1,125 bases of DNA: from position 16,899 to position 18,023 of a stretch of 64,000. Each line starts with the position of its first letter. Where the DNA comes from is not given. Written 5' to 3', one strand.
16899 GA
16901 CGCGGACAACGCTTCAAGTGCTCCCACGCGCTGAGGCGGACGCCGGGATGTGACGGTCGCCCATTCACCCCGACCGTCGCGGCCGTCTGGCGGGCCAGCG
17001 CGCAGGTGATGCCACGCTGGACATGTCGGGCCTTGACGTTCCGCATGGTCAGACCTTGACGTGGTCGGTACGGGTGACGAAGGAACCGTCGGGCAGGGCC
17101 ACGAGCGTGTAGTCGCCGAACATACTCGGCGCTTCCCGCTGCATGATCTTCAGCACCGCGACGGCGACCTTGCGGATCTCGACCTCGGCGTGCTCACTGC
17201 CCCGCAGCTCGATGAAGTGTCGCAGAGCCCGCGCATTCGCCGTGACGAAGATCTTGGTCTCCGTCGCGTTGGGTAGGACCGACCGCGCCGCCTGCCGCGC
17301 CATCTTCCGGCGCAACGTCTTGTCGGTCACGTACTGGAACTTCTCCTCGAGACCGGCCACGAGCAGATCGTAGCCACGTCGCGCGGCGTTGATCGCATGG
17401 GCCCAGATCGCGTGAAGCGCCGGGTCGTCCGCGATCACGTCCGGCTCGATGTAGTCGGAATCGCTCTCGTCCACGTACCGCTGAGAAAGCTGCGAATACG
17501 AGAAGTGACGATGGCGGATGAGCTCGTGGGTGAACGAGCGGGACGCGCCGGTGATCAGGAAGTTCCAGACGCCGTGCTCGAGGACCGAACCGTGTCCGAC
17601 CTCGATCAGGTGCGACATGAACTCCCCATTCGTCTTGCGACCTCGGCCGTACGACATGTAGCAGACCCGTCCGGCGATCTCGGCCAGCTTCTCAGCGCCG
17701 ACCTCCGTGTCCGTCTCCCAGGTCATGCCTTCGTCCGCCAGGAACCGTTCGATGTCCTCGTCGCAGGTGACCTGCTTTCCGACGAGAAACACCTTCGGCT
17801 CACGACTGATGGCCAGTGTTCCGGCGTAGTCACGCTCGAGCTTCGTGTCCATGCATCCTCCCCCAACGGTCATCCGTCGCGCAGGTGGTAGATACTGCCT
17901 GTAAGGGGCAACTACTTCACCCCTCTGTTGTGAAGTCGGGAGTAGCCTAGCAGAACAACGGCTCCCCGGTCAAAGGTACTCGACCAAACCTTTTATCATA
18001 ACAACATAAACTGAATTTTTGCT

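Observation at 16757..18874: Horizontally acquired thymidylate module: tdk, thyX and a small basic protein as one high-GC transcription unit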

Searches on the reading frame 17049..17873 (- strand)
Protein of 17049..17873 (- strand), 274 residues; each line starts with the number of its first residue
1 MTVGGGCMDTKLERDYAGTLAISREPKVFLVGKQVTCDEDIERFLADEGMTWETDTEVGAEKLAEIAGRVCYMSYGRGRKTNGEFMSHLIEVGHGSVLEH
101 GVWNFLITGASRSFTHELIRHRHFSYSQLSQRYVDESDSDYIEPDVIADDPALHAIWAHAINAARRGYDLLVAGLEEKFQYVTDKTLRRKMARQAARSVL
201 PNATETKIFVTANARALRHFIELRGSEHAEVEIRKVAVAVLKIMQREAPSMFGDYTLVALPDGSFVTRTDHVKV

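Call 3: search_protein_families(library=pfam, proteins=[window:17049-17873:-], max_evalue=0.01)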
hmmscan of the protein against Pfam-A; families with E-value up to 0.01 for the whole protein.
window:17049-17873:- (274 aa): 1 family
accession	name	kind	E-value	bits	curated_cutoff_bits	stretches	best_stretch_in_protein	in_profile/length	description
PF02511.20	Thy1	-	1.3e-55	188.6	24.8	1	59-250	8-191/191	Thymidylate synthase complementing protein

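Call 8: find_homologous_proteins(query=window:17049-17873:-)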
Query window:17049-17873:- (274 aa): 8000 proteins with E <= 0.001 among 8000 candidates; the best 120 are listed.
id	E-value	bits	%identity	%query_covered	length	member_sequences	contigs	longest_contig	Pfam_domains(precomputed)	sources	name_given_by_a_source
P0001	2.1e-174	596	100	97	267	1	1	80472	PF02511.21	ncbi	-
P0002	1.4e-140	485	84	93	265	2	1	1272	PF02511.21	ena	-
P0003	1.6e-139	482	84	93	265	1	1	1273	PF02511.21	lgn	-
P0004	8.4e-139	479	84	93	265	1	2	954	PF02511.21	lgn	-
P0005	9.4e-139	479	84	93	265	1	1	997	PF02511.21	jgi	jgi:thymidylate synthase (FAD)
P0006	1.3e-138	479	83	93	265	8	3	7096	PF02511.21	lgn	-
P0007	1.4e-138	478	84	93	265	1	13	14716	PF02511.21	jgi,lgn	-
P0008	1.6e-138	478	84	93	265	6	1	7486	PF02511.21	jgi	jgi:thymidylate synthase (FAD)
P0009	1.9e-138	478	84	93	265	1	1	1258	PF02511.21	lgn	-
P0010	2.3e-138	478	83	93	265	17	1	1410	PF02511.21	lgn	-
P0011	2.9e-138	477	82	93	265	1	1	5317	PF02511.21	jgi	jgi:thymidylate synthase (FAD)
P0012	3.7e-138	477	83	93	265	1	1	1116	PF02511.21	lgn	-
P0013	6.1e-138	476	84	93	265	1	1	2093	PF02511.21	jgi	jgi:thymidylate synthase (FAD)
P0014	6.7e-138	476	83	93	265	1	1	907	PF02511.21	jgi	jgi:thymidylate synthase (FAD)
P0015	1.7e-137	475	83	93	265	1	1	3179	PF02511.21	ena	-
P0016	2.1e-137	475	84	93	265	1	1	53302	PF02511.21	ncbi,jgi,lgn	-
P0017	2.4e-137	474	83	93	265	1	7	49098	PF02511.21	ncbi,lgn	-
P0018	4.1e-137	474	83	93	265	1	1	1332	PF02511.21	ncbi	-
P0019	5.2e-137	473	83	93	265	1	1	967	PF02511.21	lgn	-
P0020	8.2e-137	473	82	93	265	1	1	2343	PF02511.21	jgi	jgi:thymidylate synthase (FAD)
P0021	8.5e-137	473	83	93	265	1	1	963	PF02511.21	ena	-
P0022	1.5e-136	472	82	93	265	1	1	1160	PF02511.21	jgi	jgi:thymidylate synthase (FAD)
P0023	1.2e-135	469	83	93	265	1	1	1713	PF02511.21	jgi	jgi:thymidylate synthase (FAD)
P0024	1.7e-135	468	81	93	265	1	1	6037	PF02511.21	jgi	jgi:thymidylate synthase (FAD)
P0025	3.4e-135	467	82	93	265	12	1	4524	PF02511.21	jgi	jgi:thymidylate synthase (FAD)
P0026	4.8e-135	467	81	93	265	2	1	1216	PF02511.21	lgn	-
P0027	5.4e-135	467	80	94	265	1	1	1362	PF02511.21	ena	-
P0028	1.0e-134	466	80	93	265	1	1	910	PF02511.21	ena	-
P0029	1.5e-134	465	82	93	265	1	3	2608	PF02511.21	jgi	jgi:thymidylate synthase (FAD)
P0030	1.6e-134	465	80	93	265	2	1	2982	PF02511.21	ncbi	-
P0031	1.7e-134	465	81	93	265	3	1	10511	PF02511.21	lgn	-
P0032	2.4e-134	465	82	93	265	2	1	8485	PF02511.21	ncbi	-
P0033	2.7e-134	464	80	93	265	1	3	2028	PF02511.21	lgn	-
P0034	4.7e-134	464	80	93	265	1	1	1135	PF02511.21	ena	-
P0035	7.3e-134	463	80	93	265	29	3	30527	PF02511.21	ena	-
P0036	8.4e-134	463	79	93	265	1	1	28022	PF02511.21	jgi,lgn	jgi:thymidylate synthase (FAD)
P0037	9.6e-134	463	80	94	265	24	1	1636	PF02511.21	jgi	jgi:thymidylate synthase (FAD)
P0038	1.8e-133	462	80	93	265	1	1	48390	PF02511.21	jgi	jgi:thymidylate synthase (FAD)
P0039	2.5e-133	461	80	93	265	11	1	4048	PF02511.21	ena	-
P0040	3.5e-133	461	79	94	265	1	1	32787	PF02511.21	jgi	jgi:thymidylate synthase (FAD)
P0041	3.8e-133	461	80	93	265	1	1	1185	PF02511.21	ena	-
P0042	4.2e-133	461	80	93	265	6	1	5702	PF02511.21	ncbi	-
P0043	4.3e-133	460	79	93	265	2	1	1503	PF02511.21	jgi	jgi:thymidylate synthase (FAD)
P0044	6.5e-133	460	80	93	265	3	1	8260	PF02511.21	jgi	-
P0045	7.3e-133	460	80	93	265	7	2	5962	PF02511.21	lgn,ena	-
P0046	8.3e-133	460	79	94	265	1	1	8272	PF02511.21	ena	-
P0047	9.3e-133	459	77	97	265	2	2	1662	PF02511.21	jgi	-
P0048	1.0e-132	459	80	93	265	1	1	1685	PF02511.21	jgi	jgi:thymidylate synthase (FAD)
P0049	1.1e-132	459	79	94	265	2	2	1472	PF02511.21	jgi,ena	jgi:thymidylate synthase (FAD)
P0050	1.1e-132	459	80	93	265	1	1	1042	PF02511.21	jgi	jgi:thymidylate synthase (FAD)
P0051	1.5e-132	459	79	93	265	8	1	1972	PF02511.21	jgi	-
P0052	2.6e-132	458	80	93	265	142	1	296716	PF02511.21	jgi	jgi:thymidylate synthase (FAD)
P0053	2.8e-132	458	79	93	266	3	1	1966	PF02511.21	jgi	jgi:thymidylate synthase (FAD)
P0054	2.9e-132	458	79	93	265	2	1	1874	PF02511.21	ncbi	-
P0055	3.2e-132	458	78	94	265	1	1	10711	PF02511.21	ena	-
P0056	3.8e-132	457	76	97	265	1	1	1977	PF02511.21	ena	-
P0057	3.8e-132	457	80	93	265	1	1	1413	PF02511.21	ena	-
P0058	4.3e-132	457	78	94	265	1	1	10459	PF02511.21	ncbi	-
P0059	4.4e-132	457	79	93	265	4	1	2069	PF02511.21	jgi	jgi:thymidylate synthase (FAD)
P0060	4.6e-132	457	78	93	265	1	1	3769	PF02511.21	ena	-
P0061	6.3e-132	457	76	97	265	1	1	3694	PF02511.21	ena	-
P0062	6.4e-132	457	78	93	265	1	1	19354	PF02511.21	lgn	-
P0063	1.1e-131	456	80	93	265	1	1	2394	PF02511.21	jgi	jgi:thymidylate synthase (FAD)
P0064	1.5e-131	455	79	94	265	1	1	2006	PF02511.21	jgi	jgi:thymidylate synthase (FAD)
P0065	1.6e-131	455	80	93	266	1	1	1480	PF02511.21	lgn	-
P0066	1.7e-131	455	78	94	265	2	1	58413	PF02511.21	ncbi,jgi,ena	-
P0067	1.7e-131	455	79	93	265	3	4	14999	PF02511.21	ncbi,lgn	-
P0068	2.4e-131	455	79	93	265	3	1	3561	PF02511.21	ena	-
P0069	2.4e-131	455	77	97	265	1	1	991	PF02511.21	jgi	jgi:thymidylate synthase (FAD)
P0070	2.4e-131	455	79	93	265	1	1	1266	PF02511.21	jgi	jgi:thymidylate synthase (FAD)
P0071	2.6e-131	455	79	94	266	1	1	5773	PF02511.21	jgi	jgi:thymidylate synthase (FAD)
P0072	2.7e-131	455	79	93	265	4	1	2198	PF02511.21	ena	-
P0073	3.1e-131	454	78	93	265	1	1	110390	PF02511.21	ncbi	-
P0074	4.4e-131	454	79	93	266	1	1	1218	PF02511.21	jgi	jgi:thymidylate synthase (FAD)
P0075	4.6e-131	454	79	93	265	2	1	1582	PF02511.21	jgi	jgi:thymidylate synthase (FAD)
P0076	5.8e-131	453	79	93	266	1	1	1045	PF02511.21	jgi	-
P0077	6.3e-131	453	78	93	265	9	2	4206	PF02511.21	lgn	-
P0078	1.2e-130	452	78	94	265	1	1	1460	PF02511.21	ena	-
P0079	1.2e-130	452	78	93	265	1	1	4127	PF02511.21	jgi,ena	-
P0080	1.3e-130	452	78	93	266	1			PF02511.21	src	-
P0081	1.5e-130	452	77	93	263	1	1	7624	PF02511.21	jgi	jgi:thymidylate synthase (FAD)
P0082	2.3e-130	452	78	94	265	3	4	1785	PF02511.21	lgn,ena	-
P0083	2.3e-130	452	78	93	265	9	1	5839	PF02511.21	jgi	jgi:thymidylate synthase (FAD)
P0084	2.5e-130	451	78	92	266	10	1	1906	PF02511.21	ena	-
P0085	2.8e-130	451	78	93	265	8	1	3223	PF02511.21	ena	-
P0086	3.4e-130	451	77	93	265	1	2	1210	PF02511.21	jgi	jgi:thymidylate synthase (FAD)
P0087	3.5e-130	451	78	93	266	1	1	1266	PF02511.21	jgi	jgi:thymidylate synthase (FAD)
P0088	4.0e-130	451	77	93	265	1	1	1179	PF02511.21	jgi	jgi:thymidylate synthase (FAD)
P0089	6.5e-130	450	78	93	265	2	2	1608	PF02511.21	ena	-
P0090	7.1e-130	450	79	93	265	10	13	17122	PF02511.21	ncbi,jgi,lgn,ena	ncbi:MAG: flavin-dependent thymidylate synthase [Candidatus Eisenbacteria bacterium]|jgi:thymidylate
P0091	7.4e-130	450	78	93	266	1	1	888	PF02511.21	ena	-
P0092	7.8e-130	450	76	94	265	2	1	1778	PF02511.21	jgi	jgi:thymidylate synthase (FAD)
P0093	8.3e-130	450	77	93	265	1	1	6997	PF02511.21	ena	-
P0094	8.9e-130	450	77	93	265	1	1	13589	PF02511.21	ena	-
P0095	9.7e-130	449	77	93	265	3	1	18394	PF02511.21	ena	-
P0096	1.2e-129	449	78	93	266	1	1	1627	PF02511.21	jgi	jgi:thymidylate synthase (FAD)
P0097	1.4e-129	449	78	93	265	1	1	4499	PF02511.21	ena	-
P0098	1.5e-129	449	79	93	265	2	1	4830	PF02511.21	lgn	-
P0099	1.7e-129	449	78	93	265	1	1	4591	PF02511.21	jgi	jgi:thymidylate synthase (FAD)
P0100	1.9e-129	449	78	93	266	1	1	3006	PF02511.21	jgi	jgi:thymidylate synthase (FAD)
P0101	2.0e-129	448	76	93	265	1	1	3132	PF02511.21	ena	-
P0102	2.1e-129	448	78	93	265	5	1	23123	PF02511.21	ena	-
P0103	2.3e-129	448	74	97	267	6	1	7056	PF02511.21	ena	-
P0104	2.9e-129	448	77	94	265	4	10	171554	PF02511.21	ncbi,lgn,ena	-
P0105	3.0e-129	448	77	93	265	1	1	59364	PF02511.21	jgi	-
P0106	3.7e-129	448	77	93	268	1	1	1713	PF02511.21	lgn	-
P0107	3.8e-129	448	76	96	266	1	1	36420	PF02511.21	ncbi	-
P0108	4.1e-129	447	78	93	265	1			PF02511.21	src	-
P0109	6.3e-129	447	76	93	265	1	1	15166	PF02511.21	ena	-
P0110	6.4e-129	447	78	94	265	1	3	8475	PF02511.21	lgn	-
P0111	8.4e-129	446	76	93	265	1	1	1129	PF02511.21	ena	-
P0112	9.0e-129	446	76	93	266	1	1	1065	PF02511.21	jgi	jgi:thymidylate synthase (FAD)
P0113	9.4e-129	446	77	93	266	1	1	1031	PF02511.21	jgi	jgi:thymidylate synthase (FAD)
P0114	1.0e-128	446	78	93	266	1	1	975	PF02511.21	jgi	jgi:thymidylate synthase (FAD)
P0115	1.0e-128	446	77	93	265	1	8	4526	PF02511.21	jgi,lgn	-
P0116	1.2e-128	446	78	94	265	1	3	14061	PF02511.21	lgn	-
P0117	1.3e-128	446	78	94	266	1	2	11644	PF02511.21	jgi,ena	-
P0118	1.5e-128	446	77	93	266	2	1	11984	PF02511.21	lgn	-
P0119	1.6e-128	445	76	93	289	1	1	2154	PF02511.21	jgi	jgi:thymidylate synthase (FAD)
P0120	2.2e-128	445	78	93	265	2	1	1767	PF02511.21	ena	-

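Call 10: find_encoding_contigs(protein=P0001, flank=10000, max_places=3)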
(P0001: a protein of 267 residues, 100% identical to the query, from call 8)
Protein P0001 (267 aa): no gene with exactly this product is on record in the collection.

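Call 11: find_encoding_contigs(protein=P0016, flank=6000, max_places=3)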
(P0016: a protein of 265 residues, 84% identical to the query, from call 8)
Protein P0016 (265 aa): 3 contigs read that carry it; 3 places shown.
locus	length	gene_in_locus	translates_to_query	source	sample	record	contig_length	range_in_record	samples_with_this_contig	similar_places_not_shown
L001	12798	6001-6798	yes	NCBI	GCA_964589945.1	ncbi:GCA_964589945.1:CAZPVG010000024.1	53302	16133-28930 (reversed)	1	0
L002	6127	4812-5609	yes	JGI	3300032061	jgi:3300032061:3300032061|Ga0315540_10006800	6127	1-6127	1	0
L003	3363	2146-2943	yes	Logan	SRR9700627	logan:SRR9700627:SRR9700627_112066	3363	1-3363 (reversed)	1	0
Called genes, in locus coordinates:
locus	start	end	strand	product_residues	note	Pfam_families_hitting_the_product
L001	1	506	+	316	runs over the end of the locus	PF02625:XdhC_CoxI, PF13478:XdhC_C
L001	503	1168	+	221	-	PF12804:NTP_transf_3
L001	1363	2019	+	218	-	-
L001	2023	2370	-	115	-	PF00355:Rieske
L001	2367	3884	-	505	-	PF00392:GntR, PF00155:Aminotran_1_2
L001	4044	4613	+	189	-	PF18306:LDcluster4, PF03641:Lysine_decarbox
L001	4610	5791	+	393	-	PF00266:Aminotran_5, PF22580:KYNU_C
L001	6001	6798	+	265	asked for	PF02511:Thy1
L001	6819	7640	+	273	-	PF02634:FdhD-NarQ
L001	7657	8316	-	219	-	PF03544:TonB_C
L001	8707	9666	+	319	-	PF00291:PALP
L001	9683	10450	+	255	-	PF00132:Hexapep (weak)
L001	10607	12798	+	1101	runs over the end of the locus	PF02012:BNR (faint), PF15902:Sortilin-Vps10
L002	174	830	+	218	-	-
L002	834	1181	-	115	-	PF00355:Rieske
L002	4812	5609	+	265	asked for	PF02511:Thy1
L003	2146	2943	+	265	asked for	PF02511:Thy1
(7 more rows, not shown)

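Call 22: search_solved_structures(query=window:17049-17873:-, show_alignments=1)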
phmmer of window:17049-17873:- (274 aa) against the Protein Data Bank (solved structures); distinct sequences matched with E-value up to 0.001: 23.
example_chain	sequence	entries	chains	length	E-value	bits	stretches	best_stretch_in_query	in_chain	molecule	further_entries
3gwc_A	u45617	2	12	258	3.8e-67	229.5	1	44-267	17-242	Thymidylate synthase thyX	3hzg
2af6_A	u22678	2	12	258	1.9e-66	227.2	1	44-267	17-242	Thymidylate synthase thyX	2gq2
3ge9_A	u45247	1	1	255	4.6e-63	216.1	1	45-270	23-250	Thymidylate synthase thyX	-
3fnn_A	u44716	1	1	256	4.7e-63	216.1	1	45-270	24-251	Thymidylate synthase thyX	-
3n0b_A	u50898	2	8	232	1.8e-14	56.8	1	59-255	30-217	Thymidylate synthase thyX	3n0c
5chp_A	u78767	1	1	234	2.5e-14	56.4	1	58-255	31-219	Thymidylate synthase ThyX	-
1kq4_A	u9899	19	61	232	3e-14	56.1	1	59-255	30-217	HYPOTHETICAL PROTEIN TM0449 | Thymidylate synthase thyX | Flavin-dependent thymidylate synthase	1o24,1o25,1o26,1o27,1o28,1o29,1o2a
4gtc_A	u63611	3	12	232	4.1e-14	55.7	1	59-255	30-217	Thymidylate synthase thyX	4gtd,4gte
3g4a_A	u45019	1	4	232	7.8e-14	54.8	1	59-255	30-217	Thymidylate synthase thyX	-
4gtl_A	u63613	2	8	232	7.8e-14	54.8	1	59-255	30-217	Thymidylate synthase thyX | Thymidylate synthase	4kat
8rep_A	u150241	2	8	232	1e-13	54.4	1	59-255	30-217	Flavin-dependent thymidylate synthase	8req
3g4c_A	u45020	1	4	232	1.4e-13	53.9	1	59-255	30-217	Thymidylate synthase thyX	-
5ios_A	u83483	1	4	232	2e-13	53.5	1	59-255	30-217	Thymidylate synthase ThyX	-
5iot_A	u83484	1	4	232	2.1e-13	53.4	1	59-255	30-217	Thymidylate synthase ThyX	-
4kar_A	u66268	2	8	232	4.2e-13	52.4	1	62-255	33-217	Thymidylate synthase | Thymidylate synthase ThyX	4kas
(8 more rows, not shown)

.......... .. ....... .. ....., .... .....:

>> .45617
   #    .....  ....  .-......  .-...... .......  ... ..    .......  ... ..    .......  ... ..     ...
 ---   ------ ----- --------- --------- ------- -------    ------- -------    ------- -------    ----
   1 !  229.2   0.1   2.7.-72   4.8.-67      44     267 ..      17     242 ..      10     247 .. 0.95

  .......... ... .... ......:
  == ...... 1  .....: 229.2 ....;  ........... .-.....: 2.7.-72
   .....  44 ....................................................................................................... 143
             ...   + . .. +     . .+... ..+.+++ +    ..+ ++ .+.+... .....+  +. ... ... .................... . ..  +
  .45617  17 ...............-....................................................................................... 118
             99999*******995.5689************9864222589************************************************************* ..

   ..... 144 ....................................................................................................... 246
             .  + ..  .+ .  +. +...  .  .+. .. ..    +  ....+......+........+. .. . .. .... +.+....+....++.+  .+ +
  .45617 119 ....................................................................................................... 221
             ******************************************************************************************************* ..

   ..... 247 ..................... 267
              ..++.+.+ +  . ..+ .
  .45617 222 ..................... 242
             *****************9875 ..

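Call 24: search_dna_similar(query=window:17049-17873:-, collection=phages, mode=protein, max_rows=12)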
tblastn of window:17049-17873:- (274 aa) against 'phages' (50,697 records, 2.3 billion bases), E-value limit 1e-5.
Records with a match: 1673; places in all: 1673; records where one place covers at least 80% of the query: 261.
Best place of each record, by identity: <60% 1673.
By first word of the organism name: Mycobacterium 659; Synechococcus 352; Gordonia 139; Cyanophage 69; Rhodococcus 63; Streptomyces 57; Campylobacter 52; Halorubrum 37; Prochlorococcus 24; Bacillus 23; and 51 more.
By host as written in the record: Mycobacterium smegmatis mc2 155 498; - 186; Synechococcus 107; Mycobacterium smegmatis mc#155 88; Gordonia terrae 3612 76; Rhodococcus erythropolis RIA 643 41; Gordonia rubripertincta NRRL B-16540 40; Synechococcus sp. 39; and 185 more.
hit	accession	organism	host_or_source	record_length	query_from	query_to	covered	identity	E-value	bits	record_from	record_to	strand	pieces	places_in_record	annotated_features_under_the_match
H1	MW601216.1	Mycobacterium phage TarsusIV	Mycobacterium smegmatis mc2 155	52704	4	254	92%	38.8%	2e-34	137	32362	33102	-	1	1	48: ThyX-like thymidylate synthase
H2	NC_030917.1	Gordonia phage OneUp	Gordonia terrae 3612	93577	55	268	78%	45.0%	3e-40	153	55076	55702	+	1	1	83: thymidylate synthase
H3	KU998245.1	Gordonia phage OneUp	Gordonia terrae 3612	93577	55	268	78%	45.0%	3e-40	153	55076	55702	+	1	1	83: ThyX-like thymidylate synthase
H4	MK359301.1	Mycobacterium phage Kingmustik0402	Mycobacterium smegmatis mc2 155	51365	4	254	92%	38.0%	1e-32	132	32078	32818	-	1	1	48: ThyX-like thymidylate synthase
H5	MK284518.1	Mycobacterium phage ACFishhook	Mycobacterium smegmatis mc#155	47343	27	273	90%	38.4%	7e-35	138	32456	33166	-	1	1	48: ThyX-like thymidylate synthase | 47: hypothetical protein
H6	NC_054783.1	Mycobacterium phage Yecey3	Mycobacterium smegmatis mc2 155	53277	27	254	83%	41.4%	4e-35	139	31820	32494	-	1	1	50: thymidylate synthase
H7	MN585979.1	Mycobacterium phage Yecey3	Mycobacterium smegmatis mc2 155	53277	27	254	83%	41.4%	4e-35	139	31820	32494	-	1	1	50: ThyX-like thymidylate synthase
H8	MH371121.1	Mycobacterium phage Phranny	Mycobacterium smegmatis mc2 155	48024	27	273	90%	38.0%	2e-34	137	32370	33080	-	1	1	53: ThyX-like thymidylate synthase | 52: hypothetical protein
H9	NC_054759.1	Mycobacterium phage PurpleHaze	Mycobacterium smegmatis mc2 155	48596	27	273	90%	38.0%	2e-34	137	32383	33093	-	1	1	52: thymidylate synthase | 51: hypothetical protein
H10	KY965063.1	Mycobacterium phage PurpleHaze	Mycobacterium smegmatis mc2 155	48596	27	273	90%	38.0%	2e-34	137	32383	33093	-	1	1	52: ThyX-like thymidylate synthase | 51: hypothetical protein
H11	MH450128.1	Mycobacterium phage Reba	Mycobacterium smegmatis mc2 155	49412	27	273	90%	38.0%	2e-34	137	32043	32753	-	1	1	52: ThyX-like thymidylate synthase | 51: hypothetical protein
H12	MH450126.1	Mycobacterium phage PhishRPhriends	Mycobacterium smegmatis mc2 155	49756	27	273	90%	38.0%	2e-34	137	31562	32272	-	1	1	50: ThyX-like thymidylate synthase | 49: hypothetical protein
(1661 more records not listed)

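Call 28: find_encoding_contigs(protein=P0052, flank=8000, max_places=1)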
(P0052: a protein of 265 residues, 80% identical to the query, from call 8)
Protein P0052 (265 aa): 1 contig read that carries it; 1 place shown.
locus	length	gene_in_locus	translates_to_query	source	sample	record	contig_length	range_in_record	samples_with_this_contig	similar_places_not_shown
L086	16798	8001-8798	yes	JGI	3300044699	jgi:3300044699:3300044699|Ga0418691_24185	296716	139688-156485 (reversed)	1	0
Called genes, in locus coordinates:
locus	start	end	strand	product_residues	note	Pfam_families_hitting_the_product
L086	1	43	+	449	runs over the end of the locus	PF02738:MoCoBD_1, PF20256:MoCoBD_2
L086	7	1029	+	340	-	PF00941:FAD_binding_5, PF03450:CO_deh_flav_C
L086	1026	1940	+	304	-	PF02625:XdhC_CoxI, PF13478:XdhC_C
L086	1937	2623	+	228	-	PF12804:NTP_transf_3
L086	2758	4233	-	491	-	PF12706:Lactamase_B_2 (weak)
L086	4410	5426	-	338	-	PF00155:Aminotran_1_2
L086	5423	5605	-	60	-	-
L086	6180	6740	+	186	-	PF18306:LDcluster4, PF03641:Lysine_decarbox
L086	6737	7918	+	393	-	PF00266:Aminotran_5, PF22580:KYNU_C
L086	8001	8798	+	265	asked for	PF02511:Thy1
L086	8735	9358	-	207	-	-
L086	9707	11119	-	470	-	PF07690:MFS_1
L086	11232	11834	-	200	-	-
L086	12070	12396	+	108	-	-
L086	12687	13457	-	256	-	PF00072:Response_reg, PF04397:LytTR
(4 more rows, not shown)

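Call 29: find_encoding_contigs(protein=P0104, flank=8000, max_places=1)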
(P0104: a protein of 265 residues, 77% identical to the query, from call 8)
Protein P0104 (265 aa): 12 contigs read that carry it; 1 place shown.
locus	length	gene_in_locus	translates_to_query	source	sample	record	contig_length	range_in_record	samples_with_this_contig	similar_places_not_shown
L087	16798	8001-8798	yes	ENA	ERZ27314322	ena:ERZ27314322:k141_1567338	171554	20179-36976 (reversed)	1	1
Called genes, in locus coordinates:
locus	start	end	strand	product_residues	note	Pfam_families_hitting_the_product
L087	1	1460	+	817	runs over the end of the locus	PF01315:Ald_Xan_dh_C, PF02738:MoCoBD_1, PF20256:MoCoBD_2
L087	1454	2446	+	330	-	PF00941:FAD_binding_5, PF03450:CO_deh_flav_C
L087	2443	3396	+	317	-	PF02625:XdhC_CoxI, PF13478:XdhC_C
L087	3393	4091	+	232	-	PF12804:NTP_transf_3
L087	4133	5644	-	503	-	PF00392:GntR, PF00155:Aminotran_1_2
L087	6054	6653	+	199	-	PF18306:LDcluster4, PF03641:Lysine_decarbox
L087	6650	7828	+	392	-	PF00266:Aminotran_5, PF22580:KYNU_C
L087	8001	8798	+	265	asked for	PF02511:Thy1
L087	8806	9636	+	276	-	PF02634:FdhD-NarQ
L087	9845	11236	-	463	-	PF07690:MFS_1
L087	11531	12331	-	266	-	PF00072:Response_reg, PF04397:LytTR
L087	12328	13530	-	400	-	PF06580:His_kinase, PF02518:HATPase_c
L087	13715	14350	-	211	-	PF12766:Pyridox_oxase_2, PF01243:PNPOx_N, PF10590:PNP_phzG_C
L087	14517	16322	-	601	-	PF14827:dCache_3, PF00672:HAMP, PF00512:HisKA (weak), PF02518:HATPase_c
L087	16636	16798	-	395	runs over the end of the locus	PF02771:Acyl-CoA_dh_N, PF02770:Acyl-CoA_dh_M, PF00441:Acyl-CoA_dh_1, PF08028:Acyl-CoA_dh_2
